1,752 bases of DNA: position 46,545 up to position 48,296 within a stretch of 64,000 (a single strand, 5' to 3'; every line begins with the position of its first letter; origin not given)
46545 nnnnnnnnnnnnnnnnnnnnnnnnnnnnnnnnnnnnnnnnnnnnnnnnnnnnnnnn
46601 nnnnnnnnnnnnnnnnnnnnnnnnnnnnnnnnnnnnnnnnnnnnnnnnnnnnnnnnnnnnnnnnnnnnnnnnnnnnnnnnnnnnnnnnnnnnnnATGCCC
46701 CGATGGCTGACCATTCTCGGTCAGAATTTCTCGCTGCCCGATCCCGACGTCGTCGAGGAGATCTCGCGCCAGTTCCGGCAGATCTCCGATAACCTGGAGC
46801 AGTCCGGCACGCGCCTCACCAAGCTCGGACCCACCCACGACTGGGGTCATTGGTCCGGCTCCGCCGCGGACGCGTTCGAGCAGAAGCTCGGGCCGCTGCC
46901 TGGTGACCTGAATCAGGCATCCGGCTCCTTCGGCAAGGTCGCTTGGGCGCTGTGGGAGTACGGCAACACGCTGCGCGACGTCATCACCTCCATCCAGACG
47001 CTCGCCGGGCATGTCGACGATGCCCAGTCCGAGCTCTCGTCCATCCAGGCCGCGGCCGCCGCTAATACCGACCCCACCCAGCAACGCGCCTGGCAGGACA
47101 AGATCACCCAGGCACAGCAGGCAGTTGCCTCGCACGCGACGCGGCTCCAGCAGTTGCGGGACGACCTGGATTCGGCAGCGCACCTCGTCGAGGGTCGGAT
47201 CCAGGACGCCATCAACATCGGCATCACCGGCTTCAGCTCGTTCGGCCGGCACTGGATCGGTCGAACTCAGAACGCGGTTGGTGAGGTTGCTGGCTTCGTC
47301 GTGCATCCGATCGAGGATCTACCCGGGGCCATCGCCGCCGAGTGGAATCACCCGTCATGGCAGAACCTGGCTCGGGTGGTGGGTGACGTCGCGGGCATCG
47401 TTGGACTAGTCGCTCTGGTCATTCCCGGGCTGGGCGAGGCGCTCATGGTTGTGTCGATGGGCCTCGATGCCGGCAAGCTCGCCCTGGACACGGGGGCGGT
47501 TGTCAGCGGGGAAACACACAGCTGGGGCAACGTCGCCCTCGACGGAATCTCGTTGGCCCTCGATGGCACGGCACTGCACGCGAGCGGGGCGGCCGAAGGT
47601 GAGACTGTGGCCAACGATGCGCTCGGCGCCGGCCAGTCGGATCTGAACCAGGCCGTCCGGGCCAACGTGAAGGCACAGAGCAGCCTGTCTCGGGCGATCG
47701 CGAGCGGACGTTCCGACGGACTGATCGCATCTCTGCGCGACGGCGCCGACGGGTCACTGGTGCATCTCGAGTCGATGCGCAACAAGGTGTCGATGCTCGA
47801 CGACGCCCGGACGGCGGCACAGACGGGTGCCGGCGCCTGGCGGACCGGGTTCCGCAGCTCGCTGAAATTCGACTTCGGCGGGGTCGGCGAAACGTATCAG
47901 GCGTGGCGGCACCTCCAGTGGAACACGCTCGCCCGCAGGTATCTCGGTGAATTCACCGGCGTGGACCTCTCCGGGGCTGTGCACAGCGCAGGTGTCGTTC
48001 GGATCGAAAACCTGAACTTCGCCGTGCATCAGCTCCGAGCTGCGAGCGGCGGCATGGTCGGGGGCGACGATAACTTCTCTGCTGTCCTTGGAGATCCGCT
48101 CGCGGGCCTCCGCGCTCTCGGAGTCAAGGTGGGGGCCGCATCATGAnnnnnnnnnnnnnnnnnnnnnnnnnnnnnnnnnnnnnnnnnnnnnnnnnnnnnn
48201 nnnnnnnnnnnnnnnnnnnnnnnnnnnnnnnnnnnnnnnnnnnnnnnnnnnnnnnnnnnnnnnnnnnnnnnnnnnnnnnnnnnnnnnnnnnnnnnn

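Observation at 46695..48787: Candidate polymorphic toxin/effector with WXG-like N-terminal targeting domain plus overlapping candidate immunity gene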

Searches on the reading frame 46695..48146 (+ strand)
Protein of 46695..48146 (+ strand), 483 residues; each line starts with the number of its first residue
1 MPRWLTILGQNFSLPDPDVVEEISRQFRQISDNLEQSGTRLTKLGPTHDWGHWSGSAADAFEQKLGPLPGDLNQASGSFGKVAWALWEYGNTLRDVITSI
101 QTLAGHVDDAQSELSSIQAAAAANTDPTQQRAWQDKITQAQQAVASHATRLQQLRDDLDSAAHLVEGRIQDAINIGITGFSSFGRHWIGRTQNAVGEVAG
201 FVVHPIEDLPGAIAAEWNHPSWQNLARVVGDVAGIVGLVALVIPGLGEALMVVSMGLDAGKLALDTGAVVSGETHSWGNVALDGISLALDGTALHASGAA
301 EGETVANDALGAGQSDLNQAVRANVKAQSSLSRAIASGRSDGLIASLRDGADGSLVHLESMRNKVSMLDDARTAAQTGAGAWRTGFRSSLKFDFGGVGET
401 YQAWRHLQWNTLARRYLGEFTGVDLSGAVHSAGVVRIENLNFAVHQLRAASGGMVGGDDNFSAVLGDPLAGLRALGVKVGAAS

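Call 7: search_protein_families(library=pfam, proteins=[window:46695-48146:+], max_evalue=0.1)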
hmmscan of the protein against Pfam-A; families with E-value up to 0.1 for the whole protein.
window:46695-48146:+ (483 aa): 6 families
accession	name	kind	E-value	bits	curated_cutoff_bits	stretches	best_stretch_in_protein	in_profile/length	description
PF21725.3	T7SS_signal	-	6.1e-07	30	27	1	16-173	72-234/241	Putative T7SS secretion signal domain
PF06013.18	WXG100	-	1.2e-06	29.1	27.3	1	16-65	5-53/86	Proteins of 100 residues with WXG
PF20211.3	DUF6571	-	0.015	14.3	27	1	98-159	13-77/729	Family of unknown function (DUF6571)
PF17192.9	MukF_M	-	0.02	15.1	25.2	0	97-166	41-110/161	MukF middle domain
PF18879.6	EspA_EspE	-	0.039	14.8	27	0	25-63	10-45/84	EspA/EspE family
PF14712.11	Snapin_Pallidin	-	0.041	14.8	29.6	0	89-156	18-83/89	Snapin/Pallidin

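Call 8: search_protein_families(library=ncbifam, proteins=[window:46695-48146:+], max_evalue=0.1)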
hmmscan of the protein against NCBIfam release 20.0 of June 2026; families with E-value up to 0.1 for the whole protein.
window:46695-48146:+ (483 aa): 7 families
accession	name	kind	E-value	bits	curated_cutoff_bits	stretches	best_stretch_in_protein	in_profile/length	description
TIGR03930.1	WXG100_ESAT6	subfamily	1.6e-06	28.2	44.85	1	16-65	5-53/90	WXG100 family type VII secretion target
TIGR04320.1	Surf_Exclu_PgrA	domain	0.00062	19.2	70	1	70-161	263-355/360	SEC10/PgrA surface exclusion domain-containing protein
NF042916.1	IncP_KfrC_dom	domain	0.003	17.8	99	1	103-156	49-103/152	IncP plasmid survival protein KfrC family protein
TIGR02611.1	TIGR02611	hypoth_equivalog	0.033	13.9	70.6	1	215-257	17-59/121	TIGR02611 family protein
TIGR02168.1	SMC_prok_B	equivalog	0.078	10.7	567.35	0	58-163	800-903/1181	chromosome segregation protein SMC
NF047335.1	T3SS_XAC0095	domain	0.096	12.8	34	0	149-172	9-32/62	XAC0095 family protein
NF053852.1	vesicle_Bd0635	exception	0.096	12.3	250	0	90-160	48-120/223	CpoB-like predatory vesicle lipoprotein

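Call 9: find_homologous_proteins(query=window:46695-48146:+)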
Query window:46695-48146:+ (483 aa): 2 proteins with E <= 0.001 among 8000 candidates.
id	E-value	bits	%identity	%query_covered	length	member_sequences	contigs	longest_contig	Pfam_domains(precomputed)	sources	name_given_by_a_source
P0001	0.0e+0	1057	100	100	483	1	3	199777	PF06013.19,PF21725.4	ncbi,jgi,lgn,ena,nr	ncbi:MAG TPA: hypothetical protein VNG13_11305 [Mycobacteriales bacterium]|nr:hypothetical protein [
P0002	1.5e-55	207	38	73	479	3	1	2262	PF21725.4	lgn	-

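Call 10: find_encoding_contigs(protein=window:46695-48146:+, flank=10000)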
Protein window:46695-48146:+ (483 aa): 8 contigs read that carry it; 3 places shown.
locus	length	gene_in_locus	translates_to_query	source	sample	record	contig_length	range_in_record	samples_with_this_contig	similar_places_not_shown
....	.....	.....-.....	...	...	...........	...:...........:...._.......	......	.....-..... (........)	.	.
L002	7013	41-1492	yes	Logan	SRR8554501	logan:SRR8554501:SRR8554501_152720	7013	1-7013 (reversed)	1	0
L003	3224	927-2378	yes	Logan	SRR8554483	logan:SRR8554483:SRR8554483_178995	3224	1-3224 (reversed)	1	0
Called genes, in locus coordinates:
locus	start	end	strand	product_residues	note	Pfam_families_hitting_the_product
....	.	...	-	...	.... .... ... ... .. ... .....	-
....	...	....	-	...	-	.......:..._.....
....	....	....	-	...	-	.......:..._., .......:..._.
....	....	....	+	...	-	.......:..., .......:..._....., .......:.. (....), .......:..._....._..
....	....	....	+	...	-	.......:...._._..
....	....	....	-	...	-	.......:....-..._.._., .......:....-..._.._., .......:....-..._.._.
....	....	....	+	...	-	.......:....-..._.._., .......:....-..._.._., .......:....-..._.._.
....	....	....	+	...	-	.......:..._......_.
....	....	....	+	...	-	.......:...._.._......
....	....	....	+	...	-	-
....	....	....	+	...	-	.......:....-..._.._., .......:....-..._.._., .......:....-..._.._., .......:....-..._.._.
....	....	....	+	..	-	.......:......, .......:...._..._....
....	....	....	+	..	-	-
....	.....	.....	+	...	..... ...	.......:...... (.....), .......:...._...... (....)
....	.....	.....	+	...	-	-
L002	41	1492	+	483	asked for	PF06013:WXG100 (faint), PF21725:T7SS_signal (weak)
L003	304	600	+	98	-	PF06013:WXG100, PF10824:T7SS_ESX_EspC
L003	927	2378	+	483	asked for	PF06013:WXG100 (faint), PF21725:T7SS_signal (weak)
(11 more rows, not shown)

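Call 14: find_encoding_contigs(protein=P0002, flank=10000)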
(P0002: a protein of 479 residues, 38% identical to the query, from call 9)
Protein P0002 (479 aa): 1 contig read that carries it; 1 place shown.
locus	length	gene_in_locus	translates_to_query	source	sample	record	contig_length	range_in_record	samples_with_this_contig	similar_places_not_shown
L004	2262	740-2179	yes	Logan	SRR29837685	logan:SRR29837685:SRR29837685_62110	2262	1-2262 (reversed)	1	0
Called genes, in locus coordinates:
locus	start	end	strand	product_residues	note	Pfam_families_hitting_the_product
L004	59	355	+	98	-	PF06013:WXG100, PF10824:T7SS_ESX_EspC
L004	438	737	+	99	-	-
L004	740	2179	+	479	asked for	PF21725:T7SS_signal (weak)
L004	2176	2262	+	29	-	?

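Call 26: search_protein_representatives(protein=window:46695-48146:+)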
Query: 483 residues. Proteins with E-value up to 0.001 (for the whole library): 196; up to 1e-10: 69; up to 1e-30: 5. The best 150 are listed.
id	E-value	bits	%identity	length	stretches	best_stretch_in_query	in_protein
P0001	0.0e+00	1056.9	100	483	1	1-483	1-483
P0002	4.7e-56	207.3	37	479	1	2-355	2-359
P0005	2.1e-41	159.0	36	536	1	16-351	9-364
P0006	6.4e-31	124.4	34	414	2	3-160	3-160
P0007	7.6e-31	124.2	35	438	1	5-319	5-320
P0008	1.4e-30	123.3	33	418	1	5-313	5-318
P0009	3.5e-30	122.0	36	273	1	1-247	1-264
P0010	3.9e-30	121.8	33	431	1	6-337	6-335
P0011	1.1e-29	120.4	33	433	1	1-339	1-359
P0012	2.1e-29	119.4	37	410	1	1-313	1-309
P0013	3.6e-29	118.6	32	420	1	5-311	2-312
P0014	3.3e-28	115.5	36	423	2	1-177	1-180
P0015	8.7e-28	114.1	33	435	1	6-291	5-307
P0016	2.3e-27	112.7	34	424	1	3-302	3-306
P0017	2.5e-26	109.3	33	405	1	10-311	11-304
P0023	2.2e-23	99.6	36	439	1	16-271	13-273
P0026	4.2e-22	95.4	33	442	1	16-285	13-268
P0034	8.0e-20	87.8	30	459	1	15-292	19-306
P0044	9.9e-18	80.9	30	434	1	5-341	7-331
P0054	1.6e-14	70.3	31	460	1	7-319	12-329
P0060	3.4e-13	66.0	31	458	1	9-315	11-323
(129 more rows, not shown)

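Call 36: find_related_loci(query=A3, collection=genome_contigs, flank=10000)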
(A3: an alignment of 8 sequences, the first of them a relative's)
Query A3 (483 aa) in genome_contigs; peptide patterns used: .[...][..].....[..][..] (x = any residue, [..] = any of these).
179 stretches matched a pattern; 2 encode a relative of the query (tblastn E <= 1e-3); 2 distinct loci.
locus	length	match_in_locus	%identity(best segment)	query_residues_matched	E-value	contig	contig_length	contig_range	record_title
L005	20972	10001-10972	33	1-329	2e-37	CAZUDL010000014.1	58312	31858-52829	MAG TPA_asm: uncultured Actinomycetes bacterium isolate binchicken_co3_156 genome assembly, contig: NODE_1480_length_583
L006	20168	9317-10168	32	1-294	1e-34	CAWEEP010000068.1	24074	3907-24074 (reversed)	MAG: Candidatus Dormibacteraeota bacterium isolate MFD01188.bin.2.123 genome assembly, contig: contig_67237, whole genom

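Call 45: search_protein_families(library=pfam, alignment_id=A1, max_evalue=0.01)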
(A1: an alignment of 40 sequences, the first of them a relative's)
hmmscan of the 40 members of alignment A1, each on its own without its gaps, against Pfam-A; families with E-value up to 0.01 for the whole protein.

A. member 1, P0001 (483 aa): 2 families
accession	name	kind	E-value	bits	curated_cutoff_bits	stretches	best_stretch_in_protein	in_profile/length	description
PF21725.3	T7SS_signal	-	6.1e-07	30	27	1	16-173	72-234/241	Putative T7SS secretion signal domain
PF06013.18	WXG100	-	1.2e-06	29.1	27.3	0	16-65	5-53/86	Proteins of 100 residues with WXG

B. families by the number of members that match (of 40 scanned): 19 families
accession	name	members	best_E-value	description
PF21725.3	T7SS_signal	31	1.5e-08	Putative T7SS secretion signal domain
PF06013.18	WXG100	29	2.5e-07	Proteins of 100 residues with WXG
PF25547.1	WXG100_2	7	1.8e-05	WXG100 like domain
PF18879.6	EspA_EspE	3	0.0042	EspA/EspE family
PF00441.29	Acyl-CoA_dh_1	1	0.00017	Acyl-CoA dehydrogenase, C-terminal domain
PF07926.17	TPR_MLP1_2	1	0.00019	TPR/MLP1/MLP2-like protein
PF23991.1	DUF7310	1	0.00057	Coiled-coil region of unknown function (DUF7310)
PF10498.14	IFT57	1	0.00085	Intra-flagellar transport protein 57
PF21074.2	GDH_C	1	0.001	Glutamate dehydrogenase, C-terminal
PF16683.11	TGase_elicitor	1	0.0015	Transglutaminase elicitor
PF22905.2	Hydro_N_hd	1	0.0023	Hydrolase N-terminal helical domain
PF20570.3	DUF6779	1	0.0024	Domain of unknown function (DUF6779)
PF04513.17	Baculo_PEP_C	1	0.0027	Baculovirus polyhedron envelope protein, PEP, C terminus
PF00823.25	PPE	1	0.0035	PPE family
PF17230.7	DUF5304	1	0.0063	Family of unknown function (DUF5304)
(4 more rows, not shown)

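Call 46: find_encoding_contigs(protein=P0011, flank=10000, max_places=2)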
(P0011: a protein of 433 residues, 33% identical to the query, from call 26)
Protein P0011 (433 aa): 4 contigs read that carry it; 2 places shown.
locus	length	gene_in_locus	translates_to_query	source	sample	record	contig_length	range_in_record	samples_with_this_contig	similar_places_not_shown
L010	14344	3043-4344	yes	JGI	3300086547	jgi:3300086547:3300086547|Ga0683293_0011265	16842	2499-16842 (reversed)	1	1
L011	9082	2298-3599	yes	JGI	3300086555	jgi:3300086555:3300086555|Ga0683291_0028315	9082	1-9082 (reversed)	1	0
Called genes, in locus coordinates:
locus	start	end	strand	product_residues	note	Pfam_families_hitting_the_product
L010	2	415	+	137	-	?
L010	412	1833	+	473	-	PF01425:Amidase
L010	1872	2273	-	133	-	-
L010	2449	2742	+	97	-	PF06013:WXG100, PF10824:T7SS_ESX_EspC (weak)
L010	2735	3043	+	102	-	-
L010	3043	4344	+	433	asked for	-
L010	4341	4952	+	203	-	-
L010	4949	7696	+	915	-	PF16697:Yop-YscD_cpl (weak), PF00498:FHA, PF01580:FtsK_SpoIIIE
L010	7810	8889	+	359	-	-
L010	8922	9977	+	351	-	PF01636:APH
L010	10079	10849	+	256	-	PF23441:SDR (weak), PF00106:adh_short, PF01370:Epimerase (weak), PF08659:KR, PF13561:adh_short_C2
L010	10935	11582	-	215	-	PF01476:LysM (weak), PF01464:SLT (weak), PF06737:Transglycosylas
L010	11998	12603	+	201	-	PF04542:Sigma70_r2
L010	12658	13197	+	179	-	PF13302:Acetyltransf_3, PF00583:Acetyltransf_1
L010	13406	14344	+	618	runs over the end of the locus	-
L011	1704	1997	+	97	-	PF06013:WXG100, PF10824:T7SS_ESX_EspC (weak)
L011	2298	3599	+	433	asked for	-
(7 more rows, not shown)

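Call 47: find_encoding_contigs(protein=P0054, flank=10000, max_places=2)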
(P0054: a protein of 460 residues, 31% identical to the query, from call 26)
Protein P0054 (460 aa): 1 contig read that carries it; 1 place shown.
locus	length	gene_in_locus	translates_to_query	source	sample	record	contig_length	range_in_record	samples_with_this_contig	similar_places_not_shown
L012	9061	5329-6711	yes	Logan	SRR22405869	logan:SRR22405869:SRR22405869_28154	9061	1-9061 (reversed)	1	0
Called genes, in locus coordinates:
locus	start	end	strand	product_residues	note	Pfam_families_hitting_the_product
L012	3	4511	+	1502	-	?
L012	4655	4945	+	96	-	PF06013:WXG100, PF10824:T7SS_ESX_EspC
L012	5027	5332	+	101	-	PF06013:WXG100 (faint), PF10824:T7SS_ESX_EspC (faint), PF19840:DUF6317 (weak)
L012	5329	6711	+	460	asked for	-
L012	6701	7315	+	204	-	-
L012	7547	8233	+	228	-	-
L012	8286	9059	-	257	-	?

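Call 48: find_encoding_contigs(protein=P0017, flank=10000, max_places=2)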
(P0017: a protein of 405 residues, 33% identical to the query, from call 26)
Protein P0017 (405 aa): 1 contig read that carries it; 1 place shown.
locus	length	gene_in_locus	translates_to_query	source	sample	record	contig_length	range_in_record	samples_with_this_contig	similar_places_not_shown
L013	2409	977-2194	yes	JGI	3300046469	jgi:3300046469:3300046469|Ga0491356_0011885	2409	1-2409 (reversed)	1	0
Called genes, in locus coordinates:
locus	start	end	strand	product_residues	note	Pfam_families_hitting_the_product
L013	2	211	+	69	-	?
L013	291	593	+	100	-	PF10824:T7SS_ESX_EspC (weak), PF06013:WXG100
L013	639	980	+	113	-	PF19840:DUF6317 (weak)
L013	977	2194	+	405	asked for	-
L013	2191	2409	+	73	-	?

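Call 50: predict_structure(alignment_id=A1)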
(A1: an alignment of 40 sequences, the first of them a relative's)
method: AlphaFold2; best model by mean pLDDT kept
length: 483 residues; sequences in the alignment: 40
mean_pLDDT: 69.6   pTM: 0.45
mean pLDDT of the five models: 69.6, 68.4, 67.9, 67.6, 65.0
residues with pLDDT >= 90: 163; 70-90: 87; 50-70: 91; < 50: 142
segments of 3 or more residues with pLDDT < 50: 186-200, 295-306, 345-355, 374-466, 480-483
pLDDT, mean of each block of 10 residues (from residue 1): 87 95 97 94 73 78 84 93 98 98 97 98 96 97 98 97 96 75 47 43 73 93 92 85 77 85 88 82 72 46 47 57 64 62 45 49 61 45 36 28 36 38 33 31 39 36 51 61 37
secondary structure, 60 per line:
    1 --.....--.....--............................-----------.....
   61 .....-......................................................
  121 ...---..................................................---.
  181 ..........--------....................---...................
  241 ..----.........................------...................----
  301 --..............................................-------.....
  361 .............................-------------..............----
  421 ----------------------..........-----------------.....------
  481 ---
elements in order: E3-7 E10-14 H17-44 H56-65 H67-123 H127-176 H180-190 H199-218 H222-242 H247-271 H278-296 H303-348 H356-389 H403-416 H443-452 H470-474
